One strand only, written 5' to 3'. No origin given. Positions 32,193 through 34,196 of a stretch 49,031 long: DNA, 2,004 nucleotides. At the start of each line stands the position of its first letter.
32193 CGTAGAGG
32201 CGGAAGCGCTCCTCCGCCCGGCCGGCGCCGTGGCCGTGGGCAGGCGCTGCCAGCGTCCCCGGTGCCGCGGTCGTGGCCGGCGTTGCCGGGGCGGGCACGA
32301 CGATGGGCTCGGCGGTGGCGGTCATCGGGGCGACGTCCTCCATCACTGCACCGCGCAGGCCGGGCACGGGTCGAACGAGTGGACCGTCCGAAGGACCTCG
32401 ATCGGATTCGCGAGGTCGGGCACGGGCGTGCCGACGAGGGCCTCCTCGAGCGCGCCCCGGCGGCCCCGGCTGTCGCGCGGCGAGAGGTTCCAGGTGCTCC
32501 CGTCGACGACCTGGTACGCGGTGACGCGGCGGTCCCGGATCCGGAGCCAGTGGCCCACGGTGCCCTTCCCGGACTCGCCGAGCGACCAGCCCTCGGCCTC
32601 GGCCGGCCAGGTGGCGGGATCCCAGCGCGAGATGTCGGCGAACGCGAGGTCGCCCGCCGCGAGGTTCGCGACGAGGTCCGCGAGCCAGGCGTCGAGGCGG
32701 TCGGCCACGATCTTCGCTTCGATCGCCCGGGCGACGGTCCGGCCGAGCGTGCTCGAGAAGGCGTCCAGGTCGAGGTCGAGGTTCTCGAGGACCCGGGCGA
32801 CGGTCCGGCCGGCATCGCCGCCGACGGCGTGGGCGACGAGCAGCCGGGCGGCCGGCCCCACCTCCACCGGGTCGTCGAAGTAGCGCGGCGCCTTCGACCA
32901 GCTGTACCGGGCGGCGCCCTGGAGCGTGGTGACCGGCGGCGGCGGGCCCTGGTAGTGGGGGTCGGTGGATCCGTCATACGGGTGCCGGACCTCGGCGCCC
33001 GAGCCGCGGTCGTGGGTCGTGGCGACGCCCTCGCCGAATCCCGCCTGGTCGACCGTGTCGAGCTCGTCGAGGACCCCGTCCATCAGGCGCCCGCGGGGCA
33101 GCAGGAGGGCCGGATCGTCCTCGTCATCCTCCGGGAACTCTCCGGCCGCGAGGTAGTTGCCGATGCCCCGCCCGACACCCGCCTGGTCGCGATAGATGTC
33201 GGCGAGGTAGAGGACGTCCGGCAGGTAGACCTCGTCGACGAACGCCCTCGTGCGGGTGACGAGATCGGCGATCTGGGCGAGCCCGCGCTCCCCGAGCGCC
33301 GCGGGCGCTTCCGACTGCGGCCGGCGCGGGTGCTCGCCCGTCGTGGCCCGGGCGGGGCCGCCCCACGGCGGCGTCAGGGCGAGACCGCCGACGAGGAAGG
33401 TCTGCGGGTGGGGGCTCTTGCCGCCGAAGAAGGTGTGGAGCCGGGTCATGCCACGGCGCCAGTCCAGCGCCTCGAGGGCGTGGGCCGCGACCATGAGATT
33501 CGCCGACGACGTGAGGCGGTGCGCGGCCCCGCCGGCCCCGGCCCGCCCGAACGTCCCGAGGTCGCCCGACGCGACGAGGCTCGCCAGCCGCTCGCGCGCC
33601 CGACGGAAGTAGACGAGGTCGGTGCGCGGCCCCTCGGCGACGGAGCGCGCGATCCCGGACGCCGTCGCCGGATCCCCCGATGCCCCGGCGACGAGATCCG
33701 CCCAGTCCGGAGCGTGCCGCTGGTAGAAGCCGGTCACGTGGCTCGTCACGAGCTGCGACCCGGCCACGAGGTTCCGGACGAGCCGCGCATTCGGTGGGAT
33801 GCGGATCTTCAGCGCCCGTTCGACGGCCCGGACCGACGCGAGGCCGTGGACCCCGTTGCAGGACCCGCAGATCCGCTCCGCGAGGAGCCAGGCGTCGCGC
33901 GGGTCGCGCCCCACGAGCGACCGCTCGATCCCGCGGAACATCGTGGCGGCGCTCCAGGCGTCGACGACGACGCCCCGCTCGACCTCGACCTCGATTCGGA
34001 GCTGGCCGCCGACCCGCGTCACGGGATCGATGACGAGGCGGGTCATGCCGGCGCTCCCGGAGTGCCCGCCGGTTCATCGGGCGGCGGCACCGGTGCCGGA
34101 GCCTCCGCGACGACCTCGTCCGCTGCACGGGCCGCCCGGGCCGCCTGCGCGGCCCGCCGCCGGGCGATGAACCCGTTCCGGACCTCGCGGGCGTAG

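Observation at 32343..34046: Hydrogenase large subunit lacks the proton-relay glutamate and the C-terminal maturation extension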

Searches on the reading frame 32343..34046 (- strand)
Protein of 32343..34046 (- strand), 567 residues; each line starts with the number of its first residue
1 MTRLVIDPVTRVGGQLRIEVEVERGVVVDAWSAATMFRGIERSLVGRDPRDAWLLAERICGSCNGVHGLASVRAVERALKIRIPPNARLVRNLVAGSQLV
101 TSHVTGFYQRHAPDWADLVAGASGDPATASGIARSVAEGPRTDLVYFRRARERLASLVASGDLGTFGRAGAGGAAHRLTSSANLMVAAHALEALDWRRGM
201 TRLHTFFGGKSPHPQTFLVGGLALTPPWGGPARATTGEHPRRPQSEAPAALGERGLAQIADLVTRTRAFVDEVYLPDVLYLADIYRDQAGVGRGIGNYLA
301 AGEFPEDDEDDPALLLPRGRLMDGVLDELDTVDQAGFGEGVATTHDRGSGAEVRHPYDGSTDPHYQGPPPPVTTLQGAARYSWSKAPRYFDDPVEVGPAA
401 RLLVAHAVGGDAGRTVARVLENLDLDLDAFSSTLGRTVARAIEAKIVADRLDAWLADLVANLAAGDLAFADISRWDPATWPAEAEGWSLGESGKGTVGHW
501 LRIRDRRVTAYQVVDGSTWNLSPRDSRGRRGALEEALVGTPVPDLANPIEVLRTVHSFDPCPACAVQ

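Call 3: search_protein_families(library=pfam, proteins=[window:32343-34046:-], max_evalue=0.01)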
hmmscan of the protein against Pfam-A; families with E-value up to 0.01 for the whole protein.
window:32343-34046:- (567 aa): 1 family
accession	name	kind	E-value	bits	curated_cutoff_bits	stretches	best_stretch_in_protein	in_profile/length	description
PF00374.24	NiFeSe_Hases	-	1.8e-154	515.9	25.8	1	38-566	1-507/508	Nickel-dependent hydrogenase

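Call 4: search_protein_families(library=ncbifam, proteins=[window:32343-34046:-], max_evalue=0.01)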
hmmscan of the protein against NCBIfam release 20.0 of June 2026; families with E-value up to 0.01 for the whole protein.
window:32343-34046:- (567 aa): 10 families
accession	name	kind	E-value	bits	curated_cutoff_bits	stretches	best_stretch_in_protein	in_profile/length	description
NF007550.0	PRK10170.1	equivalog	9.4e-124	414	1101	1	3-566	18-581/597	Ni/Fe-hydrogenase large subunit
NF033181.1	NiFeSe_hydrog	equivalog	9.9e-121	404.1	600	2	256-566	215-494/507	nickel-dependent hydrogenase large subunit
NF007778.0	PRK10467.1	equivalog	4.3e-112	375.3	969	1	2-566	3-551/567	hydrogenase 2 large subunit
NF045518.1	H2_NiFeSe_large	exception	8.1e-96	321.7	780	3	257-566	189-479/485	NiFeSe hydrogenase large subunit HysA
TIGR03295.1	frhA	equivalog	2.9e-23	82.5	392.5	1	3-104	4-107/412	coenzyme F420 hydrogenase subunit alpha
NF041785.2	VhuA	equivalog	3.7e-19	68.6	800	1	1-130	1-128/418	F420-non-reducing hydrogenase Vhu subunit A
NF040828.1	sulfhyd_ShyA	equivalog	8.9e-14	51.2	700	1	5-114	4-114/415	NAD(P)-dependent hydrogenase/sulfhydrogenase 2 subunit alpha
NF040832.1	sulfhyd_HydA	equivalog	1.4e-05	24.4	880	1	5-115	6-117/426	NADPH-dependent hydrogenase/sulfhydrogenase 1 subunit alpha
NF004739.1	PRK06075.1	equivalog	0.00015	20.7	360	1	14-105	14-106/384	NADH-quinone oxidoreductase subunit D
TIGR01962.1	NuoD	equivalog_domain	0.002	17.1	459.35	1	14-105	16-108/386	NADH dehydrogenase (quinone) subunit D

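Call 5: search_solved_structures(query=window:32343-34046:-, show_alignments=3, max_evalue=1e-20)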
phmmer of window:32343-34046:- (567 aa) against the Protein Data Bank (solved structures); distinct sequences matched with E-value up to 1e-20: 55.
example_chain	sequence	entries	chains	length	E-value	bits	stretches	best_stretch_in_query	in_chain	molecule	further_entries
3myr_B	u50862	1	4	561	6.2e-147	493.8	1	3-566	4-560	Nickel-dependent hydrogenase large subunit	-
4c3o_A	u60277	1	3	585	1.5e-133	449.6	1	3-565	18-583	HYDROGENASE-1 LARGE SUBUNIT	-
4ue3_LLL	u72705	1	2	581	2.6e-124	419.1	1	3-565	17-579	Hydrogenase-1 large chain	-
5jrd_L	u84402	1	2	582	3.6e-124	418.6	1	3-565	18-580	Hydrogenase-1 large chain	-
5lry_L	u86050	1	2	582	5e-124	418.2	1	3-565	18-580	Hydrogenase-1 large chain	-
5a4f_L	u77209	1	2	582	5.1e-124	418.1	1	3-565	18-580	Hydrogenase-1 large chain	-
5lmm_L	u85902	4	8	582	6.9e-124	417.7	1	3-565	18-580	Hydrogenase-1 large chain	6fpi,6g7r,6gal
3uqy_L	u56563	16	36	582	6.9e-124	417.7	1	3-565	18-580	Hydrogenase-1 large chain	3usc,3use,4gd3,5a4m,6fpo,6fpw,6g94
5adu_L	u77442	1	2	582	2.5e-123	415.9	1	3-565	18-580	Hydrogenase-1 large chain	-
5a4i_L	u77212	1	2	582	3.4e-123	415.4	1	3-565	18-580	Hydrogenase-1 large chain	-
3rgw_L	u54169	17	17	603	9.9e-119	400.7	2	3-436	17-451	Membrane-bound hydrogenase (NIFE) large subunit HOXG | Uptake hydrogenase large subunit | Uptake hydrogenase large subunit hoxG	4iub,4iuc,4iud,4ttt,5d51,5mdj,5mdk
1yrq_H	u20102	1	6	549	3.8e-117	395.4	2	258-566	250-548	Periplasmic [NiFe] hydrogenase large subunit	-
1yqw_Q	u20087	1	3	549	1.1e-116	394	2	258-566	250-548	Periplasmic [NiFe] hydrogenase large subunit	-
3cur_H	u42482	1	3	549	1.1e-116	393.9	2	259-566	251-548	Periplasmic [NiFe] hydrogenase large subunit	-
3h3x_Q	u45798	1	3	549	1.6e-116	393.4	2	259-566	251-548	Periplasmic [NiFe] hydrogenase large subunit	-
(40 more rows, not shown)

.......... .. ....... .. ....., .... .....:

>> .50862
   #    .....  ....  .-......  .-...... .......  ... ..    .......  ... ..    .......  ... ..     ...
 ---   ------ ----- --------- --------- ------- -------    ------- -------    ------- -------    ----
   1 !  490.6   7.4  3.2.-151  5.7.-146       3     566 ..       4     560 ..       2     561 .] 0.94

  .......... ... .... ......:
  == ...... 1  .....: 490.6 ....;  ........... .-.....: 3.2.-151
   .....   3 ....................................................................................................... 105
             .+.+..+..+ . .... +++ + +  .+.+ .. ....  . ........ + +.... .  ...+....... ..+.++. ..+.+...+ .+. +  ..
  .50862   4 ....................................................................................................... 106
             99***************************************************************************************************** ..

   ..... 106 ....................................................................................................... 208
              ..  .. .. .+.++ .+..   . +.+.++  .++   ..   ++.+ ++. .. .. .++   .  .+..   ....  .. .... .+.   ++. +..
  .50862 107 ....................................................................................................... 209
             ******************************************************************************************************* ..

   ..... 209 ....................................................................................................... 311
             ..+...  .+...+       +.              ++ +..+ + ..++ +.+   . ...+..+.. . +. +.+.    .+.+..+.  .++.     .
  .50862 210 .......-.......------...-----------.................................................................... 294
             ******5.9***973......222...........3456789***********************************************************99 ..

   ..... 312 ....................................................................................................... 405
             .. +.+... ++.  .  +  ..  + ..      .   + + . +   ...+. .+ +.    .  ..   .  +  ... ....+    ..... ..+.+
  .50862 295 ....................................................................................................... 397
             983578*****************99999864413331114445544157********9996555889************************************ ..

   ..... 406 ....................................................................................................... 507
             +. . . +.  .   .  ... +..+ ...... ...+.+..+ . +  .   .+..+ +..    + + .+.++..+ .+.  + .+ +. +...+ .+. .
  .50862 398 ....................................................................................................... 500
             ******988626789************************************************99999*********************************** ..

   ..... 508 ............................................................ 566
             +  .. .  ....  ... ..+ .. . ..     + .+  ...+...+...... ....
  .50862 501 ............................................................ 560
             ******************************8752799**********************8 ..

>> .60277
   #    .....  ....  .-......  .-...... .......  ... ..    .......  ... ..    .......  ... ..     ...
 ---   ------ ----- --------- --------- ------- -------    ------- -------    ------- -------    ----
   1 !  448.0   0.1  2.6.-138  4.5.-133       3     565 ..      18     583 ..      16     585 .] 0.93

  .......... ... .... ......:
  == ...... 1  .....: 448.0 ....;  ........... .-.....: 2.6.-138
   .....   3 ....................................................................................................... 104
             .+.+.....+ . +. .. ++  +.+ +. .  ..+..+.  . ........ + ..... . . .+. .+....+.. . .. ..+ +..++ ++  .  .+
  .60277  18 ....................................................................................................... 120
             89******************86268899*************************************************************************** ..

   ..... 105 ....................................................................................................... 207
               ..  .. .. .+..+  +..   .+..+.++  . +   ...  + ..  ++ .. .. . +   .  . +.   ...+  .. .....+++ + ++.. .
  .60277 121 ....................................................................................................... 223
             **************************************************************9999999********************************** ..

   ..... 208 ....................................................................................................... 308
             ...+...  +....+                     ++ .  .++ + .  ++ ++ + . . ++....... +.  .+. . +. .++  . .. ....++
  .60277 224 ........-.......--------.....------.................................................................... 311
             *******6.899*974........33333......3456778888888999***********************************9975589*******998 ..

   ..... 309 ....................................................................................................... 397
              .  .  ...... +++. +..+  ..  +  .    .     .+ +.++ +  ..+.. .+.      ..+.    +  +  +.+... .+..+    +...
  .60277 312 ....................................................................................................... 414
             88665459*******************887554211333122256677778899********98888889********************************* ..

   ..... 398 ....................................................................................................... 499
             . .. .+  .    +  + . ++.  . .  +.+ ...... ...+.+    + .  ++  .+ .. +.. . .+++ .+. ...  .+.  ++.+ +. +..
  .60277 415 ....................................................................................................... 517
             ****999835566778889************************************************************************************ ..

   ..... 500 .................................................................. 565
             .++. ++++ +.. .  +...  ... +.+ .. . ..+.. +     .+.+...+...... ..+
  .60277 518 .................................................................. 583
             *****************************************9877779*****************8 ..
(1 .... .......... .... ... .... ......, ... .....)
